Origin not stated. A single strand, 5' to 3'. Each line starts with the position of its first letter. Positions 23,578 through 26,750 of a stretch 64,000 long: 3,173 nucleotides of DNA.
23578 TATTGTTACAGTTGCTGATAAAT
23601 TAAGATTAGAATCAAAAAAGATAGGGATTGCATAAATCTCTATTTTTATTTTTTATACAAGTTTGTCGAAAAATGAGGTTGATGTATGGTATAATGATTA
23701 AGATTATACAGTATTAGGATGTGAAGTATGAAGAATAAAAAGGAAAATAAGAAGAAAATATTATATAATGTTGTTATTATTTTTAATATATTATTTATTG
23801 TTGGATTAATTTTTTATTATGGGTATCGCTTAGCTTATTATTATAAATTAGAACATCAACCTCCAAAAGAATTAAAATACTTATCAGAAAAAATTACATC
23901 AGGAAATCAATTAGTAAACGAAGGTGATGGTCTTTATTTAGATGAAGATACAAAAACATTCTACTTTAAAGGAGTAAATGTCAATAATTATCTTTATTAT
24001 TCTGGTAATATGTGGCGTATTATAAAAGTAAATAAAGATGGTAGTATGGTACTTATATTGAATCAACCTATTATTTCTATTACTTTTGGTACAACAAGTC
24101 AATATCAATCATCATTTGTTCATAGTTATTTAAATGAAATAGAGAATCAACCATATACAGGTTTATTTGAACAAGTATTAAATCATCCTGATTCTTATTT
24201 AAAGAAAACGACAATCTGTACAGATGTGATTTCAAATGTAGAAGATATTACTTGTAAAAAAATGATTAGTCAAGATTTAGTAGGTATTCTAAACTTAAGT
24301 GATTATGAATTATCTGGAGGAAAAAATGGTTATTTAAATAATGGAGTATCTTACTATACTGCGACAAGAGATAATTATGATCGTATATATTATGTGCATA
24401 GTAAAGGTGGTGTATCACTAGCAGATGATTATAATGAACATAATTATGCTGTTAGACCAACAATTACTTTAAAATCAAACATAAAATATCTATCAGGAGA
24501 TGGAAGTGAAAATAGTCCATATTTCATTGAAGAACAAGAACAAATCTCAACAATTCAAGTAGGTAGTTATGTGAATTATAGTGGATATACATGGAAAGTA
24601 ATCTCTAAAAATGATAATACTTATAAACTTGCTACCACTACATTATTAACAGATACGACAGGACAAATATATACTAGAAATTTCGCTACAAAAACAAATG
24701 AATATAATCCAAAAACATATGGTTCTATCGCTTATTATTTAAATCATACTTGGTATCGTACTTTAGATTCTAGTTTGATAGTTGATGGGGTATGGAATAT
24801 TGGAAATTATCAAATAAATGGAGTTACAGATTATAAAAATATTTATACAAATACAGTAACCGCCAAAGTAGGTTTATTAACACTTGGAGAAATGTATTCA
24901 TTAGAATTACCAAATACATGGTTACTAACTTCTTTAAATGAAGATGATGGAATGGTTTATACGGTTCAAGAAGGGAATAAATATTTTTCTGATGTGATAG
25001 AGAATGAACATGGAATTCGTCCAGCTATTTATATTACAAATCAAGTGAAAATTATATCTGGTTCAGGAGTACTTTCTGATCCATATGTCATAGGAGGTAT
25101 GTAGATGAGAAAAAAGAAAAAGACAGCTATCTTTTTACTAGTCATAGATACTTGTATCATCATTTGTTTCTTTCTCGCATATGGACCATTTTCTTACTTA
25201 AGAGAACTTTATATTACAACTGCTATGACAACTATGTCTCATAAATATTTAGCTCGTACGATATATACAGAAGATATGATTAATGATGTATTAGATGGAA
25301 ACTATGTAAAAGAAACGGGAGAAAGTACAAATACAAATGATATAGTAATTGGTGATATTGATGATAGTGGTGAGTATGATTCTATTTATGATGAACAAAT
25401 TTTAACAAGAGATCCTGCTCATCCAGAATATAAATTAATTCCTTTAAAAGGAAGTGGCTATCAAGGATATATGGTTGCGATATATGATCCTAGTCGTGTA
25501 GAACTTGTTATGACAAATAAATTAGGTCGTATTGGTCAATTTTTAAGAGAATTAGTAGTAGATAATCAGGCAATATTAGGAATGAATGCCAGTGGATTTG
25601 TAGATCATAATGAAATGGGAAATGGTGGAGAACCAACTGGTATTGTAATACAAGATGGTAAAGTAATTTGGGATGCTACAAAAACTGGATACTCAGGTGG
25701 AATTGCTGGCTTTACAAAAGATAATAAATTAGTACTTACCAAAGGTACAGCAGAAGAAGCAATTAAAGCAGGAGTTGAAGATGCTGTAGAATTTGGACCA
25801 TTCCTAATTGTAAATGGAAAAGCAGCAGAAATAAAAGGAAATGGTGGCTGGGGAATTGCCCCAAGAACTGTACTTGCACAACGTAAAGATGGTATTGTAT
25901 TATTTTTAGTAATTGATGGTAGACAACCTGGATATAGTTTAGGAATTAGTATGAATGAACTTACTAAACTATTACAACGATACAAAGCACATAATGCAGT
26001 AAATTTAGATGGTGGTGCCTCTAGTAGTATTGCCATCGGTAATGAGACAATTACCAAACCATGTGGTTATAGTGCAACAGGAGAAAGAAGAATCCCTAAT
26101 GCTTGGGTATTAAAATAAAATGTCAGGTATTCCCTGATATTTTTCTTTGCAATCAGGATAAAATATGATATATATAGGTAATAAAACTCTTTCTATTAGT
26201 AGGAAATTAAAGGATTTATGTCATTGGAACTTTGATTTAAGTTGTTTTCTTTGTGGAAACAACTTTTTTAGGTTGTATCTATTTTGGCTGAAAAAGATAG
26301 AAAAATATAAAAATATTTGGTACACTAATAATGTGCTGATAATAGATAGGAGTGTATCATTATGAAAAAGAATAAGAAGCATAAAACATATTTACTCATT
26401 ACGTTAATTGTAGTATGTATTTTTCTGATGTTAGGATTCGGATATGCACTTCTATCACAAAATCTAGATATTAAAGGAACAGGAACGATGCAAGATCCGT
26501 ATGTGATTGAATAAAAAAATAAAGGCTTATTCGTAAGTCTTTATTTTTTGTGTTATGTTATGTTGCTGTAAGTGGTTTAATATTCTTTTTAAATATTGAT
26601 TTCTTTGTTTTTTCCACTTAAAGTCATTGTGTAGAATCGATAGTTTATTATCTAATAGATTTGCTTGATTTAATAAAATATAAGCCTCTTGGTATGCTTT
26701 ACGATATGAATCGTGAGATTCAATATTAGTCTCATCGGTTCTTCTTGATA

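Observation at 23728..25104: Uncharacterised paralogous module (NNY-x-[FY]..LWRI[IV] ... IRPA[IL]Y[IL] ... SG[SN]G ... [SD]PY[VFI][IL]G) recurring three times in the window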

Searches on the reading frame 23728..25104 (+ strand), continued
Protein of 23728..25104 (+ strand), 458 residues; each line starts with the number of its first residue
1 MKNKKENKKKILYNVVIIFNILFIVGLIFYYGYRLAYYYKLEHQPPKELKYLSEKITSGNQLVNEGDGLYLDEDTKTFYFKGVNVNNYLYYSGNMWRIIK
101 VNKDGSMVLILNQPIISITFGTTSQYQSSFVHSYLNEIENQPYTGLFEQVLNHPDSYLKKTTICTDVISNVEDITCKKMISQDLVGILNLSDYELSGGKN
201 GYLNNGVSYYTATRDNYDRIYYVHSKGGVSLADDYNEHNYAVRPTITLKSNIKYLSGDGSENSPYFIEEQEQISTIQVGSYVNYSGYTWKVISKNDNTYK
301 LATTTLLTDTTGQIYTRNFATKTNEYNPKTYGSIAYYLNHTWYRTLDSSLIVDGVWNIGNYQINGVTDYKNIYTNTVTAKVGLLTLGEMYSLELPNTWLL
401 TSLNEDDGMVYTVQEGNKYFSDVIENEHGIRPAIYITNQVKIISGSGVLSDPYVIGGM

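Call 50: find_encoding_contigs(protein=P0006, flank=5000, max_places=2)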
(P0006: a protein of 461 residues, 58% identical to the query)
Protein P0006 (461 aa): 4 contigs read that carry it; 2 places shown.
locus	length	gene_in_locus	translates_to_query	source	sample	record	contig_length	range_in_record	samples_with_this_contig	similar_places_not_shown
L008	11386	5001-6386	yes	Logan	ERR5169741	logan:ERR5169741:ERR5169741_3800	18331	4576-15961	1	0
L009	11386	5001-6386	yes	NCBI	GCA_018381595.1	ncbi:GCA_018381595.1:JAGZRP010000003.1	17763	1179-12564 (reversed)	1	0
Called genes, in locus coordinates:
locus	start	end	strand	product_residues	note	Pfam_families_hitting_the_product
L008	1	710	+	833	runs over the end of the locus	PF00690:Cation_ATPase_N, PF00122:E1-E2_ATPase, PF00702:Hydrolase, PF13246:Cation_ATPase, PF00689:Cation_ATPase_C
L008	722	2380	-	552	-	-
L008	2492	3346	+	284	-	PF04991:LicD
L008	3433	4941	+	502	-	PF01676:Metalloenzyme, PF06415:iPGM_N, PF01663:Phosphodiest (weak)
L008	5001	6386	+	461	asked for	-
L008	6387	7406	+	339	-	PF09992:NAGPA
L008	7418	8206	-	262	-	PF13238:AAA_18 (faint)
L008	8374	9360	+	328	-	PF01207:Dus, PF01180:DHO_dh (faint), PF01680:SOR_SNZ (faint), PF00977:His_biosynth (weak)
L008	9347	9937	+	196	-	PF06271:RDD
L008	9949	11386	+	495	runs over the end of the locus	PF01336:tRNA_anti-codon, PF00152:tRNA-synt_2, PF01409:tRNA-synt_2d (faint)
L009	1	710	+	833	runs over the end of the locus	PF00690:Cation_ATPase_N, PF00122:E1-E2_ATPase, PF00702:Hydrolase, PF13246:Cation_ATPase, PF00689:Cation_ATPase_C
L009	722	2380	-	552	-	-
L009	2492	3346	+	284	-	PF04991:LicD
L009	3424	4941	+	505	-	PF01676:Metalloenzyme, PF06415:iPGM_N, PF01663:Phosphodiest (weak)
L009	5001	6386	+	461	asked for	-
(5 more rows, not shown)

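Call 56: find_related_loci(query=window:23728-25104:+, collection=genome_contigs, flank=5000)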
Query window:23728-25104:+ (458 aa) in genome_contigs; peptide patterns used: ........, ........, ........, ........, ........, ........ (x = any residue, [..] = any of these).
117 stretches matched a pattern; 2 encode a relative of the query (tblastn E <= 1e-3); 2 distinct loci.
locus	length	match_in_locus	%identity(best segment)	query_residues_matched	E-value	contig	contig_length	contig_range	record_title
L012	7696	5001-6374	97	1-458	0e+0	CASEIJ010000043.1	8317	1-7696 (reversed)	uncultured Mycoplasmatota bacterium isolate SI.T10.metabat-bins.87 genome assembly, contig: SI.T10.metabat-bins.87.fa_k1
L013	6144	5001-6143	88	11-455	0e+0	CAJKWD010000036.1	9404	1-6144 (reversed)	MAG TPA_asm: uncultured Acholeplasmataceae bacterium isolate ERR321581-bin.27 genome assembly, contig: NODE_4417_length_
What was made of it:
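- Tried and rejected: The genome_contigs scan with A found only two close MAGs (call 56).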

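Call 78: find_encoding_contigs(protein=P0067, flank=4000, max_places=1)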
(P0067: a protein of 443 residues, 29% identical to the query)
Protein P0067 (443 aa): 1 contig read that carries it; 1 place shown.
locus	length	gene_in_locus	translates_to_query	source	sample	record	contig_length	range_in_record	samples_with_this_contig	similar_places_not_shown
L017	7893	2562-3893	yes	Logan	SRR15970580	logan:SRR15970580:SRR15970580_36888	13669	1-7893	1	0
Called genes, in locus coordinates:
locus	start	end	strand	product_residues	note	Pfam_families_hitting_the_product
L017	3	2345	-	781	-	?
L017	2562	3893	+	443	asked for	-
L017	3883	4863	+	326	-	PF09992:NAGPA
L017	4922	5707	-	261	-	PF01209:Ubie_methyltran, PF13489:Methyltransf_23, PF07021:MetW (weak), PF13847:Methyltransf_31, PF08241:Methyltransf_11, PF08242:Methyltransf_12, PF13649:Methyltransf_25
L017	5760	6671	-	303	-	PF04389:Peptidase_M28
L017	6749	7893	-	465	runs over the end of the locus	PF04545:Sigma70_r4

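Call 79: find_encoding_contigs(protein=P0019, flank=4000, max_places=1)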
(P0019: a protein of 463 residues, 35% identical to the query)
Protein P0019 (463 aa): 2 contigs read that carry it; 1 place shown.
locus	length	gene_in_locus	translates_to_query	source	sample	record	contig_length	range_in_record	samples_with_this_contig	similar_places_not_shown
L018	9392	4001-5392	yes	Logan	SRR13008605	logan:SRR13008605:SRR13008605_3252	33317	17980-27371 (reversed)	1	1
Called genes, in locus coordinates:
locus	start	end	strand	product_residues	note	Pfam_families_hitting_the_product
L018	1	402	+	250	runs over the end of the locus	PF00072:Response_reg, PF08769:Spo0A_C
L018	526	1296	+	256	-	PF00072:Response_reg, PF08769:Spo0A_C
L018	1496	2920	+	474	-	-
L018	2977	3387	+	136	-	-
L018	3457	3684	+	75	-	-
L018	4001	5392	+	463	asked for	PF19789:DUF6273 (faint)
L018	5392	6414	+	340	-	PF09992:NAGPA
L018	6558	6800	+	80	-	PF14069:SpoVIF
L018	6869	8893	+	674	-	-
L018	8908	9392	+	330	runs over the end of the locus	-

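Call 90: search_protein_families(library=pfam, alignment_id=A1, max_evalue=0.01)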
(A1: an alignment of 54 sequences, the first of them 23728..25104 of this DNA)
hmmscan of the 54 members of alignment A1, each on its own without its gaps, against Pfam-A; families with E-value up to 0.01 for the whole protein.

A. member 1, window:23728-25104:+ (458 aa): 1 family
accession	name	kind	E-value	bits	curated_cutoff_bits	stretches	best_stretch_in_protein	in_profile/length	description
PF19789.6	DUF6273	-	0.00045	20.6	23.5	0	397-436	130-170/172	Domain of unknown function (DUF6273)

B. families by the number of members that match (of 54 scanned): 7 families
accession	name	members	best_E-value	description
PF19789.6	DUF6273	31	6.5e-10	Domain of unknown function (DUF6273)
PF08717.15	CoV_NSP8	7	0.00032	Coronavirus replicase NSP8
PF24168.1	PB4_spike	1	0.0029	Straight fiber protein PB4 spike domain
PF25589.1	DUF7935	1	0.004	Family of unknown function (DUF7935)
PF23911.1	DUF7253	1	0.0057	Domain of unknown function (DUF7253)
PF14238.11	DUF4340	1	0.0069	Domain of unknown function (DUF4340)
PF20377.3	DUF6672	1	0.0094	Family of unknown function (DUF6672)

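Call 91: search_protein_families(library=phrogs, proteins=[window:23728-25104:+], max_evalue=0.01)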
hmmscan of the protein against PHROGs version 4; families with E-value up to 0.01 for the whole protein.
window:23728-25104:+ (458 aa): 1 family
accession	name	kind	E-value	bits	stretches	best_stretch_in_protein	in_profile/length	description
phrog_9958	-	unknown function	9.4e-08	32.6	1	269-440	3-178/210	-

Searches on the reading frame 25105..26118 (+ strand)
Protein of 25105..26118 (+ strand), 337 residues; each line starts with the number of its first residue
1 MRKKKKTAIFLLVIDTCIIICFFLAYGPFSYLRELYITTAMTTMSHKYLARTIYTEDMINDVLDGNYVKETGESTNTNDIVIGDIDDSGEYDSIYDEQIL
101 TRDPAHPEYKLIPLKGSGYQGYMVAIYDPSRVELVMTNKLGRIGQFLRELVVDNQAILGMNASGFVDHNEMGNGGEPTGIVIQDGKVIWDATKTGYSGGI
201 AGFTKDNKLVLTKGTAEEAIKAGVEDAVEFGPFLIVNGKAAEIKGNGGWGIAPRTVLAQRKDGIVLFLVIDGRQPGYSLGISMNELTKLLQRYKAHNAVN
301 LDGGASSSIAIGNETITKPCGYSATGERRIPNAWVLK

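Call 3: search_protein_families(library=pfam, proteins=[window:25105-26118:+], max_evalue=1)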
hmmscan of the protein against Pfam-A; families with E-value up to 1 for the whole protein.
window:25105-26118:+ (337 aa): 1 family
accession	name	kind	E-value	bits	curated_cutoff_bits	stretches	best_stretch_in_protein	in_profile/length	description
PF09992.14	NAGPA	-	7.5e-41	140.6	25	1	154-336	1-168/169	Phosphodiester glycosidase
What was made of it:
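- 25105..26118 (+): Partner gene: membrane-anchored NAGPA-type phosphodiester glycosidase. Its start codon abuts the stop codon of A. PF09992 at 140.6 bits (call 3).
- On NAGPA / phosphodiester glycosidase (PF09992), for the partner gene at 25105-26118: PF09992 at 140.6 bits against a cutoff of 25 (call 3).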

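Call 4: search_protein_families(library=ncbifam, proteins=[window:25105-26118:+], max_evalue=1)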
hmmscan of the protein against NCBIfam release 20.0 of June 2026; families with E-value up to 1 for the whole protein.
window:25105-26118:+ (337 aa): 0 families

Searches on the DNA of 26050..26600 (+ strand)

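Call 99: search_rna_families(source=L089, start=4600, end=5300, threshold=evalue, max_evalue=1, show_alignments=2)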
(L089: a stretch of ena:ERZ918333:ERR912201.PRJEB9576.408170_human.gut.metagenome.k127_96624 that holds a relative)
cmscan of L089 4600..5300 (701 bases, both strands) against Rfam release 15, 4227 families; matches with E-value up to 1: 3.
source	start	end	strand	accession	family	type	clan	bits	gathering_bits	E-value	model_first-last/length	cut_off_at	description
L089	4807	4892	-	RF01220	snoR104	Gene; snRNA; snoRNA; HACA-box;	-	25.7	40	0.048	1-118/118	no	Small nucleolar RNA snoR104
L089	4862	4935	-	RF02575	DM_SisR1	Gene;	-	25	62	0.0017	1-389/389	no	Drosophila melanogaster stable intronic sequence RNA 1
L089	5140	5188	+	RF00693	mir-147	Gene; miRNA;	-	18.8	57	0.53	1-78/78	no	mir-147 microRNA precursor family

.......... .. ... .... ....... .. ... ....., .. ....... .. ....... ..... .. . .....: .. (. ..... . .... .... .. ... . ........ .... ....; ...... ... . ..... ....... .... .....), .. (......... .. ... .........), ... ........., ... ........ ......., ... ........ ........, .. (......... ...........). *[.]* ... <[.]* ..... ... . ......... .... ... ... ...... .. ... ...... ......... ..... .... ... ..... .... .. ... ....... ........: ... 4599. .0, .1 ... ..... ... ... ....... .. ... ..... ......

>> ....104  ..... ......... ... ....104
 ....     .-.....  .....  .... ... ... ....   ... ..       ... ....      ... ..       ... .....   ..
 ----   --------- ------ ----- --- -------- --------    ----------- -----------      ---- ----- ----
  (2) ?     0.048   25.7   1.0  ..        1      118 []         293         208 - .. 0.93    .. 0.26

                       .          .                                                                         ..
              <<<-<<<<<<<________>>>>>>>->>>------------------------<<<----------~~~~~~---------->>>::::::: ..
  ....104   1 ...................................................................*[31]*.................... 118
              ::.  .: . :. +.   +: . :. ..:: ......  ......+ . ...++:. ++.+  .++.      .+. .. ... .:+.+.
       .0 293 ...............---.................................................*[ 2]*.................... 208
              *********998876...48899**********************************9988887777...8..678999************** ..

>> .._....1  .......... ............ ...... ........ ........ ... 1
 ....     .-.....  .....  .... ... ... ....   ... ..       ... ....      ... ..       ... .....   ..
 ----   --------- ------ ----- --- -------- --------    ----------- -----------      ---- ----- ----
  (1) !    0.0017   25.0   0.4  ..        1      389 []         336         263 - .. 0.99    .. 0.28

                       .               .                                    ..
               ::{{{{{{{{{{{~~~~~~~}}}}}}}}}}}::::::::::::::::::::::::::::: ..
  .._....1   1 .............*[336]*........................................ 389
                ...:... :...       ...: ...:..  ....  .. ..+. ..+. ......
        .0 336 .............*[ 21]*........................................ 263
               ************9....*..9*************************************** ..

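Call 100: search_rna_families(source=window, start=26050, end=26600, threshold=evalue, max_evalue=1, show_alignments=2)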
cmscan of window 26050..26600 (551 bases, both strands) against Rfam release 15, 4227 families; matches with E-value up to 1: 0.
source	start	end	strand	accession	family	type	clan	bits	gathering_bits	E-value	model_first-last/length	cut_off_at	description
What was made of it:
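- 26239..26265 (+): Hairpin with T-run. It may be the terminator of the A-NAGPA operon, part of the leader of the mini-ORF, or both. No Rfam match (calls 99, 100).
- Tried and rejected: There is no Rfam match (calls 99, 100).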
